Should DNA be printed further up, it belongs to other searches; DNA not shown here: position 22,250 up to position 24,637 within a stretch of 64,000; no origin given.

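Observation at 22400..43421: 21 kb surface-glycan locus with GDP-fucose synthesis, two GT11 fucosyltransferases, LicD, a CE4 deacetylase, Wzx, a Wzy_C-TPR ligase and at least eight methyltransferases, partly very AT-rich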

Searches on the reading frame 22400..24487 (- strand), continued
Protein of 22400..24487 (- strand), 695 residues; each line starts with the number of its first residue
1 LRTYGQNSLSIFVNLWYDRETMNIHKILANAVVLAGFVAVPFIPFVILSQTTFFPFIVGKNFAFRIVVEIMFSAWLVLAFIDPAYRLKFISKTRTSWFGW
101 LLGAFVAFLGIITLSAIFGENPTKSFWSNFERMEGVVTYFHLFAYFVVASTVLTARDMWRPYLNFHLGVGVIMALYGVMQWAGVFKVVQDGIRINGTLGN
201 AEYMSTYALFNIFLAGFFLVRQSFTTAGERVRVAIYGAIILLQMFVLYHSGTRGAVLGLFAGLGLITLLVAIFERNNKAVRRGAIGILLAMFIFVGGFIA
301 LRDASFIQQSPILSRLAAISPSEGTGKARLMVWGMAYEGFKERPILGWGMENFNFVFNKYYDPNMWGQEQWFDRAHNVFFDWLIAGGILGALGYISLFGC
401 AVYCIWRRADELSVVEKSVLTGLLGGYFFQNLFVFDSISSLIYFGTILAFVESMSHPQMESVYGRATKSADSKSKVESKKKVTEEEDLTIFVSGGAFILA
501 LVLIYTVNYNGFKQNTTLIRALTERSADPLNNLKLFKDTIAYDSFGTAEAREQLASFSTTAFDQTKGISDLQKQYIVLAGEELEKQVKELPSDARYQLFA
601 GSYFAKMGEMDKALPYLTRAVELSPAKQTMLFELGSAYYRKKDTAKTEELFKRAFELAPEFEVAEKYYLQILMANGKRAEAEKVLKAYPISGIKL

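Call 51: find_homologous_proteins(query=window:22400-24424:-, max_evalue=1e-10)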
Query window:22400-24424:- (674 aa): 4343 proteins with E <= 1e-10 among 8000 candidates; the best 120 are listed.
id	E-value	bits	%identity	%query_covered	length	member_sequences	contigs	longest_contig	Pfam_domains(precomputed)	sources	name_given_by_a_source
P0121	0.0e+0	1497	100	100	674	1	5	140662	PF14559.13,PF00515.35,PF13432.13,PF13428.13,PF13181.13,PF07719.24,PF04932.21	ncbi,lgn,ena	ncbi:MAG: O-antigen ligase family protein [Patescibacteria group bacterium]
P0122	0.0e+0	1187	80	100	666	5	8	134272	PF14559.13,PF00515.35,PF13432.13,PF13428.13,PF13181.13,PF07719.24,PF04932.21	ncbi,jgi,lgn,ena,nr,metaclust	ncbi:MAG: hypothetical protein UW27_C0002G0030 [Parcubacteria group bacterium GW2011_GWA1_44_13]|nr:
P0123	0.0e+0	1184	80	100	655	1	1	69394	PF00515.35,PF13181.13,PF04932.21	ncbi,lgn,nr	ncbi:MAG: O-antigen ligase family protein [Candidatus Yonathbacteria bacterium]|nr:O-antigen ligase 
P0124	0.0e+0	1170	79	100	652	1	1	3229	PF14559.13,PF00515.35,PF13424.13,PF13432.13,PF13428.13,PF13181.13,PF07719.24,PF04932.21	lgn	-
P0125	0.0e+0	1150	77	100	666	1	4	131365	PF14559.13,PF00515.35,PF13432.13,PF13428.13,PF13181.13,PF07719.24,PF04932.21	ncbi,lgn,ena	-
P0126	0.0e+0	1111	74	100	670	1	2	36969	PF14559.13,PF00515.35,PF13424.13,PF13432.13,PF13428.13,PF13181.13,PF07719.24,PF04932.21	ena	-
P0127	0.0e+0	1111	74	100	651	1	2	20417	PF14559.13,PF04932.21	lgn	-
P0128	0.0e+0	1099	73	100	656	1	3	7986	PF14559.13,PF00515.35,PF13432.13,PF13181.13,PF07719.24,PF04932.21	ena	-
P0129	0.0e+0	1078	73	100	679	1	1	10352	PF14559.13,PF23914.2,PF13414.13,PF00515.35,PF13432.13,PF13428.13,PF13181.13,PF07719.24,PF04932.21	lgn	-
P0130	0.0e+0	1074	73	99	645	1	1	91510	PF13181.13,PF04932.21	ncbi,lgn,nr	ncbi:MAG: O-antigen ligase family protein [bacterium]|nr:O-antigen ligase family protein [bacterium]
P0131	0.0e+0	1070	71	100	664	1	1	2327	PF14559.13,PF00515.35,PF13424.13,PF13176.13,PF13432.13,PF13428.13,PF13181.13,PF07719.24,PF04932.21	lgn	-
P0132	0.0e+0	1068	72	100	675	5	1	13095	PF14559.13,PF00515.35,PF13181.13,PF04932.21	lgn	-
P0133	0.0e+0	1065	71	100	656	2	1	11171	PF14559.13,PF13424.13,PF13181.13,PF04932.21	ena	-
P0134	0.0e+0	1062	72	100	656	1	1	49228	PF14559.13,PF13181.13,PF04932.21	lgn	-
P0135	0.0e+0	1057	71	99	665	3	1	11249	PF14559.13,PF23914.2,PF00515.35,PF13424.13,PF13176.13,PF21033.5,PF13432.13,PF13428.13,PF13181.13,PF07719.24,PF04932.21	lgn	-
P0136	0.0e+0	1057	72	99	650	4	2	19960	PF14559.13,PF23914.2,PF00515.35,PF13424.13,PF13176.13,PF13432.13,PF13428.13,PF13181.13,PF07719.24,PF04932.21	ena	-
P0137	0.0e+0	1054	71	99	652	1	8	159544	PF14559.13,PF23914.2,PF00515.35,PF13424.13,PF13432.13,PF13428.13,PF13181.13,PF07719.24,PF04932.21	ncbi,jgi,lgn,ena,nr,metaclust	ncbi:MAG: hypothetical protein UU88_C0002G0046 [Parcubacteria group bacterium GW2011_GWC1_42_11]|nr:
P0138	0.0e+0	1053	71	99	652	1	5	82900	PF14559.13,PF23914.2,PF00515.35,PF13424.13,PF13432.13,PF13428.13,PF13181.13,PF07719.24,PF04932.21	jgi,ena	-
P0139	0.0e+0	1052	71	99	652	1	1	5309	PF14559.13,PF23914.2,PF00515.35,PF13424.13,PF13432.13,PF13428.13,PF13181.13,PF07719.24,PF04932.21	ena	-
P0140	0.0e+0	1052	71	99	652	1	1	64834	PF14559.13,PF23914.2,PF00515.35,PF13424.13,PF13432.13,PF13428.13,PF13181.13,PF07719.24,PF04932.21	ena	-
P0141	0.0e+0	1051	72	99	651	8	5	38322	PF14559.13,PF00515.35,PF13428.13,PF13181.13,PF07719.24,PF04932.21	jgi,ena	-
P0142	0.0e+0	1050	70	100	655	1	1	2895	PF14559.13,PF23914.2,PF00515.35,PF13424.13,PF13428.13,PF13181.13,PF07719.24,PF04932.21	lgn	-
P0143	0.0e+0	1047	71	98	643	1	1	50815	PF14559.13,PF23914.2,PF00515.35,PF13424.13,PF13432.13,PF13428.13,PF13181.13,PF07719.24,PF04932.21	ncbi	ncbi:MAG: hypothetical protein UV12_C0004G0051, partial [Candidatus Nomurabacteria bacterium GW2011_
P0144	0.0e+0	1046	69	100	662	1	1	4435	PF14559.13,PF23914.2,PF00515.35,PF13424.13,PF13432.13,PF13428.13,PF13181.13,PF07719.24,PF04932.21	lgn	-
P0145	0.0e+0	1045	70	100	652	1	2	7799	PF14559.13,PF13428.13,PF13181.13,PF04932.21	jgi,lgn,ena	-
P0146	0.0e+0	1044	69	100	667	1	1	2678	PF14559.13,PF23914.2,PF00515.35,PF13424.13,PF13176.13,PF21033.5,PF13432.13,PF13428.13,PF13181.13,PF07719.24,PF04932.21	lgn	-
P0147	0.0e+0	1041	70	100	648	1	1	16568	PF14559.13,PF00515.35,PF13432.13,PF13428.13,PF13181.13,PF07719.24,PF04932.21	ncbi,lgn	ncbi:MAG: O-antigen ligase family protein [Minisyncoccia bacterium]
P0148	0.0e+0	1038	70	100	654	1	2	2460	PF00515.35,PF04932.21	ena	-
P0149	0.0e+0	1037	69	100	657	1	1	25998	PF04932.21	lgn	-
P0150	0.0e+0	1031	69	100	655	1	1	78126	PF14559.13,PF00515.35,PF13424.13,PF13432.13,PF13428.13,PF13181.13,PF07719.24,PF04932.21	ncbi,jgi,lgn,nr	ncbi:MAG: O-antigen ligase family protein [Candidatus Pacebacteria bacterium]|jgi:O-antigen ligase|n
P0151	0.0e+0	1029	69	100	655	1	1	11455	PF14559.13,PF00515.35,PF13424.13,PF13428.13,PF13181.13,PF07719.24,PF04932.21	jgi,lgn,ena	-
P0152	0.0e+0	1026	69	100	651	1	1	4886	PF14559.13,PF13414.13,PF00515.35,PF13424.13,PF21033.5,PF13432.13,PF13428.13,PF13181.13,PF07719.24,PF04932.21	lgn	-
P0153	0.0e+0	1018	69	99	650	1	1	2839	PF14559.13,PF23914.2,PF00515.35,PF13424.13,PF13432.13,PF13428.13,PF13181.13,PF07719.24,PF04932.21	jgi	-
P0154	2.6e-295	999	68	99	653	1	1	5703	PF14559.13,PF13414.13,PF00515.35,PF13424.13,PF13428.13,PF13181.13,PF07719.24,PF04932.21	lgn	-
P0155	6.0e-293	991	67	100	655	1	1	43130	PF14559.13,PF23914.2,PF00515.35,PF13424.13,PF21033.5,PF13432.13,PF13428.13,PF13181.13,PF07719.24,PF04932.21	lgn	-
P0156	3.0e-292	989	67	100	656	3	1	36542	PF07719.24,PF04932.21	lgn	-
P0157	3.3e-292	989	68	100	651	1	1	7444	PF14559.13,PF13432.13,PF04932.21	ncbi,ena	-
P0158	7.1e-292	988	67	100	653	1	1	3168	PF14559.13,PF13414.13,PF00515.35,PF13424.13,PF13432.13,PF13428.13,PF13181.13,PF07719.24,PF04932.21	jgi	jgi:O-antigen ligase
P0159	1.1e-290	984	66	98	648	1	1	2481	PF14559.13,PF00515.35,PF13424.13,PF13432.13,PF13181.13,PF07719.24,PF04932.21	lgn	-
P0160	1.2e-290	984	68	99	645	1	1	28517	PF14559.13,PF13424.13,PF13181.13,PF07719.24,PF04932.21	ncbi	-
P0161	6.0e-290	981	69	98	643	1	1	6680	PF14559.13,PF00515.35,PF13424.13,PF13432.13,PF13181.13,PF07719.24,PF04932.21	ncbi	-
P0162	1.9e-289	980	66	100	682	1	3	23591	PF14559.13,PF13181.13,PF07719.24,PF04932.21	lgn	-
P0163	2.9e-288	976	66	99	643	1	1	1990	PF13428.13,PF13181.13,PF04932.21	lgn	-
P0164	3.5e-288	976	67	99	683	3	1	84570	PF14559.13,PF13414.13,PF00515.35,PF13424.13,PF13432.13,PF13428.13,PF13181.13,PF07719.24,PF04932.21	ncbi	ncbi:MAG: O-antigen ligase family protein [Candidatus Paceibacterota bacterium]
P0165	5.3e-287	972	66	99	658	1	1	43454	PF00515.35,PF13424.13,PF13432.13,PF13181.13,PF07719.24,PF04932.21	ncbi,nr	ncbi:MAG: O-antigen ligase family protein [Candidatus Yonathbacteria bacterium]|nr:O-antigen ligase 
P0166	7.6e-284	961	67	99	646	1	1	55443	PF14559.13,PF00515.35,PF13424.13,PF13428.13,PF13181.13,PF07719.24,PF04932.21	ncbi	-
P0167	1.1e-281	954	67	99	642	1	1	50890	PF14559.13,PF23914.2,PF00515.35,PF13424.13,PF21033.5,PF13432.13,PF13428.13,PF13181.13,PF07719.24,PF04932.21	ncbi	-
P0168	2.9e-281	953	65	99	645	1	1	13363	PF14559.13,PF00515.35,PF13424.13,PF13176.13,PF13432.13,PF13181.13,PF07719.24,PF04932.21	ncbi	-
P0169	4.2e-280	949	64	99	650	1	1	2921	PF14559.13,PF00515.35,PF13424.13,PF13432.13,PF13428.13,PF13181.13,PF07719.24,PF04932.21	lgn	-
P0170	6.6e-280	948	65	99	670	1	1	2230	PF14559.13,PF00515.35,PF13424.13,PF13176.13,PF21033.5,PF13432.13,PF13428.13,PF13181.13,PF07719.24,PF04932.21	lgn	-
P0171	2.2e-279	946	66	98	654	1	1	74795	PF14559.13,PF00515.35,PF13424.13,PF13432.13,PF13428.13,PF13181.13,PF07719.24,PF04932.21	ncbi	-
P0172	6.7e-279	945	64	100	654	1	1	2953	PF14559.13,PF23914.2,PF00515.35,PF13424.13,PF13432.13,PF13428.13,PF13181.13,PF07719.24,PF04932.21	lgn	-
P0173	2.1e-278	943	63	100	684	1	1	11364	PF14559.13,PF13424.13,PF13432.13,PF13181.13,PF07719.24,PF04932.21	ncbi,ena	-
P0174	5.2e-277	939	65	99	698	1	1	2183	PF14559.13,PF00515.35,PF13432.13,PF13428.13,PF13181.13,PF07719.24,PF04932.21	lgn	-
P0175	6.4e-276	935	66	99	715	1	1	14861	PF14559.13,PF23914.2,PF00515.35,PF13424.13,PF13176.13,PF21033.5,PF13432.13,PF13428.13,PF13181.13,PF07719.24,PF04932.21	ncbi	-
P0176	4.6e-275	932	64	99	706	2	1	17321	PF14559.13,PF13414.13,PF00515.35,PF13424.13,PF13432.13,PF13428.13,PF13181.13,PF07719.24,PF04932.21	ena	-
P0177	9.1e-275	931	64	99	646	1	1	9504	PF13432.13,PF07719.24,PF04932.21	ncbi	-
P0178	5.0e-274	929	62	99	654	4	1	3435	PF14559.13,PF23914.2,PF00515.35,PF13424.13,PF13432.13,PF13181.13,PF07719.24,PF04932.21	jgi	-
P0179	2.3e-273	927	64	99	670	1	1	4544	PF14559.13,PF00515.35,PF13424.13,PF13176.13,PF21033.5,PF13432.13,PF13428.13,PF13181.13,PF07719.24,PF04932.21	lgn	-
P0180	4.1e-272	922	62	99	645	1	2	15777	PF14559.13,PF00515.35,PF13424.13,PF21033.5,PF13432.13,PF13428.13,PF13181.13,PF07719.24,PF04932.21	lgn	-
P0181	4.7e-272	922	62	99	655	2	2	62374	PF14559.13,PF23914.2,PF00515.35,PF13424.13,PF13432.13,PF13181.13,PF07719.24,PF04932.21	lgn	-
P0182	5.4e-272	922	55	100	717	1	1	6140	PF14559.13,PF23914.2,PF00515.35,PF13424.13,PF13428.13,PF13181.13,PF07719.24,PF04932.21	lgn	-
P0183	7.4e-272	922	63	97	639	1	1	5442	PF14559.13,PF00515.35,PF13424.13,PF13176.13,PF13432.13,PF13428.13,PF13181.13,PF07719.24,PF04932.21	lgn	-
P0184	1.9e-271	920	62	99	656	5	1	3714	PF14559.13,PF13181.13,PF04932.21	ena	-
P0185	3.3e-271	919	63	99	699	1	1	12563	PF00515.35,PF13181.13,PF07719.24,PF04932.21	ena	-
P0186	1.2e-270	918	63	99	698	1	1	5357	PF14559.13,PF23914.2,PF00515.35,PF13432.13,PF13428.13,PF13181.13,PF07719.24,PF04932.21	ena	-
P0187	7.6e-270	915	63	99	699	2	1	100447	PF14559.13,PF00515.35,PF21033.5,PF13428.13,PF13181.13,PF07719.24,PF04932.21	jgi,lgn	jgi:O-antigen ligase/Tfp pilus assembly protein PilF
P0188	1.3e-269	914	63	99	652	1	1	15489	PF14559.13,PF23914.2,PF00515.35,PF12895.14,PF13424.13,PF13432.13,PF13428.13,PF13181.13,PF07719.24,PF04932.21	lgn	-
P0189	2.4e-269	913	62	99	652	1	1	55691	PF14559.13,PF23914.2,PF00515.35,PF13424.13,PF13176.13,PF21033.5,PF13432.13,PF13428.13,PF13181.13,PF07719.24,PF04932.21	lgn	-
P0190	2.2e-268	910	62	99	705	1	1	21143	PF14559.13,PF23914.2,PF00515.35,PF13424.13,PF13432.13,PF13428.13,PF13181.13,PF07719.24,PF13174.13,PF04932.21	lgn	-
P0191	2.4e-268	910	65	98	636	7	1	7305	PF14559.13,PF00515.35,PF13424.13,PF13432.13,PF13428.13,PF13181.13,PF07719.24,PF04932.21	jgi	jgi:O-antigen ligase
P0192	1.2e-267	908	62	99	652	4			PF14559.13,PF23914.2,PF00515.35,PF12895.14,PF13424.13,PF13432.13,PF13428.13,PF13181.13,PF07719.24,PF04932.21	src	-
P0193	3.5e-267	906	62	100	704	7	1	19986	PF14559.13,PF23914.2,PF13414.13,PF00515.35,PF13424.13,PF13432.13,PF13428.13,PF13181.13,PF14561.13,PF07719.24,PF04932.21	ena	-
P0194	1.7e-266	904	62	99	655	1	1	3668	PF14559.13,PF23914.2,PF00515.35,PF13424.13,PF13432.13,PF13428.13,PF13181.13,PF07719.24,PF04932.21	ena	-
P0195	4.8e-266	902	63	97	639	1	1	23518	PF14559.13,PF00515.35,PF13424.13,PF13432.13,PF13428.13,PF13181.13,PF07719.24,PF04932.21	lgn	-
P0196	8.6e-266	902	62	99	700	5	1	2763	PF23914.2,PF13414.13,PF13176.13,PF13428.13,PF14559.13,PF00515.35,PF13424.13,PF21033.5,PF13432.13,PF13181.13,PF07719.24,PF04932.21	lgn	-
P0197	4.8e-265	899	62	99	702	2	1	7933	PF23914.2,PF13414.13,PF13428.13,PF14559.13,PF00515.35,PF13424.13,PF21033.5,PF13432.13,PF13429.13,PF13181.13,PF07719.24,PF04932.21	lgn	-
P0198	1.4e-264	898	62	99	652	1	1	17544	PF14559.13,PF23914.2,PF00515.35,PF12895.14,PF13432.13,PF13428.13,PF13181.13,PF07719.24,PF04932.21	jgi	jgi:O-antigen ligase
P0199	1.5e-264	897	61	98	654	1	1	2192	PF23914.2,PF13176.13,PF13428.13,PF14559.13,PF00515.35,PF12895.14,PF13424.13,PF21033.5,PF13432.13,PF13181.13,PF07719.24,PF04932.21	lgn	-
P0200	3.7e-264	896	61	99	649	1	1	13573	PF23914.2,PF13176.13,PF13428.13,PF14559.13,PF00515.35,PF12895.14,PF13424.13,PF21033.5,PF13432.13,PF13181.13,PF07719.24,PF04932.21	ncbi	-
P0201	1.9e-263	894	61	100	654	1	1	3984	PF14559.13,PF04932.21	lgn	-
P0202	7.5e-263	892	61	99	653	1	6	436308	PF14559.13,PF00515.35,PF13424.13,PF13432.13,PF13428.13,PF13181.13,PF07719.24,PF04932.21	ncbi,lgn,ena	-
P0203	1.9e-262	890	61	99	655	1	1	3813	PF14559.13,PF23914.2,PF00515.35,PF13424.13,PF21033.5,PF13432.13,PF13428.13,PF13181.13,PF07719.24,PF04932.21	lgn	-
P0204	2.7e-262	890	62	99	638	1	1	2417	PF14559.13,PF00515.35,PF13432.13,PF13428.13,PF07719.24,PF04932.21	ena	-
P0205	3.4e-261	886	60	99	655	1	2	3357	PF14559.13,PF00515.35,PF13424.13,PF13428.13,PF13181.13,PF07719.24,PF04932.21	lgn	-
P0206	6.4e-260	882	61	98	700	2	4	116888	PF14559.13,PF00515.35,PF13424.13,PF13432.13,PF13428.13,PF13429.13,PF13181.13,PF07719.24,PF04932.21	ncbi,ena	-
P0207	2.5e-259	880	69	84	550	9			PF04932.21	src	-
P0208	1.3e-258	878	63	99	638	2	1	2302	PF14559.13,PF00515.35,PF13424.13,PF13428.13,PF04932.21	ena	-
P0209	3.2e-257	873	61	97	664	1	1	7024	PF14559.13,PF04932.21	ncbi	-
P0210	1.7e-254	864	60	99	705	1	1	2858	PF14559.13,PF13431.13,PF13414.13,PF00515.35,PF13424.13,PF21033.5,PF13432.13,PF13428.13,PF13181.13,PF07719.24,PF04932.21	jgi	jgi:tetratricopeptide (TPR) repeat protein/O-antigen ligase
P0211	7.1e-254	862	60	98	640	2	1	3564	PF13432.13,PF04932.21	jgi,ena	-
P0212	5.6e-251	853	60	99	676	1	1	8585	PF14559.13,PF04932.21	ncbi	-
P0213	1.8e-249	848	85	66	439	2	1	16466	PF04932.21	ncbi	ncbi:MAG: hypothetical protein UW54_C0008G0018, partial [Parcubacteria group bacterium GW2011_GWC1_4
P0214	2.1e-247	841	60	99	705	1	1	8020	PF14559.13,PF23914.2,PF00515.35,PF12895.14,PF13424.13,PF21033.5,PF13432.13,PF13428.13,PF13181.13,PF07719.24,PF04932.21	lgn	-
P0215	3.1e-246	837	71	80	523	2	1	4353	PF04932.21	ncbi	ncbi:MAG: O-antigen ligase family protein, partial [Minisyncoccia bacterium]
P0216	8.3e-244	829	59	97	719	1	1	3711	PF14559.13,PF00515.35,PF21033.5,PF13432.13,PF13428.13,PF13181.13,PF07719.24,PF04932.21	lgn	-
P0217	2.5e-224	765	55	98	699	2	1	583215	PF14559.13,PF23914.2,PF00515.35,PF12895.14,PF13424.13,PF13176.13,PF13432.13,PF13428.13,PF13181.13,PF07719.24,PF04932.21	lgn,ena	-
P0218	1.4e-212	726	54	98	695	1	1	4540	PF14559.13,PF23914.2,PF00515.35,PF13424.13,PF13432.13,PF13428.13,PF13181.13,PF07719.24,PF04932.21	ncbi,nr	ncbi:MAG: O-antigen ligase family protein [Candidatus Pacebacteria bacterium]|nr:O-antigen ligase fa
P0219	5.3e-211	721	52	98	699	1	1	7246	PF13431.13,PF23914.2,PF13414.13,PF13176.13,PF13428.13,PF25064.2,PF14559.13,PF00515.35,PF13424.13,PF21033.5,PF13432.13,PF13181.13,PF07719.24,PF04932.21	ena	-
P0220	1.0e-196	673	50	99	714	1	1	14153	PF23914.2,PF13414.13,PF13176.13,PF13428.13,PF14559.13,PF00515.35,PF13424.13,PF21033.5,PF13432.13,PF13181.13,PF07719.24,PF04932.21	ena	-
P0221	2.2e-196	672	67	69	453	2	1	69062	PF04932.21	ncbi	ncbi:MAG: hypothetical protein A2V96_02560, partial [Candidatus Yonathbacteria bacterium RBG_16_43_6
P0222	3.7e-195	668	47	99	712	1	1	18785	PF14559.13,PF23914.2,PF13414.13,PF00515.35,PF13424.13,PF21033.5,PF13432.13,PF13428.13,PF13181.13,PF07719.24,PF04932.21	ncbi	ncbi:MAG: O-antigen ligase family protein [Minisyncoccota bacterium]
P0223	4.8e-195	668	49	99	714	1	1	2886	PF14559.13,PF23914.2,PF13414.13,PF00515.35,PF13424.13,PF21033.5,PF13432.13,PF13428.13,PF13181.13,PF07719.24,PF04932.21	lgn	-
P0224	8.9e-194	664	50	99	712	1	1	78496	PF14559.13,PF23914.2,PF13414.13,PF00515.35,PF21033.5,PF13432.13,PF13428.13,PF13181.13,PF07719.24,PF04932.21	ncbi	-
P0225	1.4e-193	663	49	99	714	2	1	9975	PF14559.13,PF23914.2,PF00515.35,PF21033.5,PF13428.13,PF13181.13,PF07719.24,PF04932.21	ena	-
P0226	2.1e-193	662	49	99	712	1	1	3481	PF23914.2,PF13414.13,PF13428.13,PF14559.13,PF00515.35,PF13424.13,PF21033.5,PF13432.13,PF13429.13,PF13181.13,PF07719.24,PF04932.21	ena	-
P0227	1.1e-192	660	50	97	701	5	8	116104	PF14559.13,PF23914.2,PF13414.13,PF00515.35,PF13424.13,PF21033.5,PF13428.13,PF13181.13,PF07719.24,PF04932.21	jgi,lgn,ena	-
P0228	4.4e-192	658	65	67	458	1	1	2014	PF14559.13,PF23914.2,PF07720.19,PF00515.35,PF21033.5,PF13432.13,PF13428.13,PF13181.13,PF07719.24,PF04932.21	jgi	-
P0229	6.0e-188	644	48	99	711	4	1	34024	PF14559.13,PF00515.35,PF13181.13,PF07719.24,PF04932.21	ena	-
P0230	1.8e-186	639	58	76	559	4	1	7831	PF23914.2,PF13414.13,PF13428.13,PF14559.13,PF00515.35,PF13424.13,PF21033.5,PF13432.13,PF13429.13,PF13181.13,PF14561.13,PF07719.24,PF04932.21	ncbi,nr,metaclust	ncbi:MAG: hypothetical protein UY07_C0049G0003 [Parcubacteria group bacterium GW2011_GWA1_47_8]|nr:M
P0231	5.4e-183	628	47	97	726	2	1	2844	PF13431.13,PF23914.2,PF13414.13,PF13428.13,PF14559.13,PF00515.35,PF13424.13,PF21033.5,PF13432.13,PF13181.13,PF14561.13,PF07719.24,PF04932.21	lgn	-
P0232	1.4e-181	623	47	99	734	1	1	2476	PF23914.2,PF13414.13,PF13428.13,PF14559.13,PF00515.35,PF13424.13,PF21033.5,PF13432.13,PF13181.13,PF14561.13,PF07719.24,PF04932.21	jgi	jgi:O-antigen ligase/tetratricopeptide (TPR) repeat protein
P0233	7.1e-180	618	46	99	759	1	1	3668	PF13431.13,PF13414.13,PF13428.13,PF14559.13,PF24575.2,PF00515.35,PF12895.14,PF21033.5,PF13432.13,PF13429.13,PF13181.13,PF07719.24,PF04932.21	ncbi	-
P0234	5.0e-179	615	48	99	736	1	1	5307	PF13431.13,PF23914.2,PF13428.13,PF14559.13,PF00515.35,PF12895.14,PF13424.13,PF21033.5,PF13432.13,PF13181.13,PF14561.13,PF07719.24,PF04932.21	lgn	-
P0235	5.1e-178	612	45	100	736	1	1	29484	PF14559.13,PF00515.35,PF12895.14,PF13424.13,PF21033.5,PF13428.13,PF13181.13,PF07719.24,PF04932.21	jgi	-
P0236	8.6e-174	598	46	95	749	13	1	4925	PF14559.13,PF23914.2,PF21033.5,PF13432.13,PF13428.13,PF13181.13,PF07719.24,PF04932.21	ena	-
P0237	2.7e-173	596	45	97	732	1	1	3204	PF13431.13,PF23914.2,PF13414.13,PF13176.13,PF13428.13,PF14559.13,PF24575.2,PF00515.35,PF12895.14,PF21033.5,PF13432.13,PF13429.13,PF13181.13,PF14561.13,PF07719.24,PF04932.21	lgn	-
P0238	2.2e-171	590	44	100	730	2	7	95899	PF23914.2,PF13414.13,PF13176.13,PF13428.13,PF14559.13,PF00515.35,PF12895.14,PF13424.13,PF21033.5,PF13432.13,PF09295.17,PF13181.13,PF07719.24,PF04932.21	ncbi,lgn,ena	ncbi:MAG: O-antigen ligase family protein [Patescibacteria group bacterium]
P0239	1.7e-170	587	45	99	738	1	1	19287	PF13431.13,PF23914.2,PF13176.13,PF13428.13,PF14559.13,PF00515.35,PF21033.5,PF13432.13,PF13181.13,PF14561.13,PF07719.24,PF04932.21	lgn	-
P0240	1.8e-170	587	45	100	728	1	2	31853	PF25063.1,PF13414.13,PF25058.2,PF13428.13,PF14559.13,PF00515.35,PF12895.14,PF21033.5,PF13432.13,PF13181.13,PF14561.13,PF07719.24,PF04932.21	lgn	-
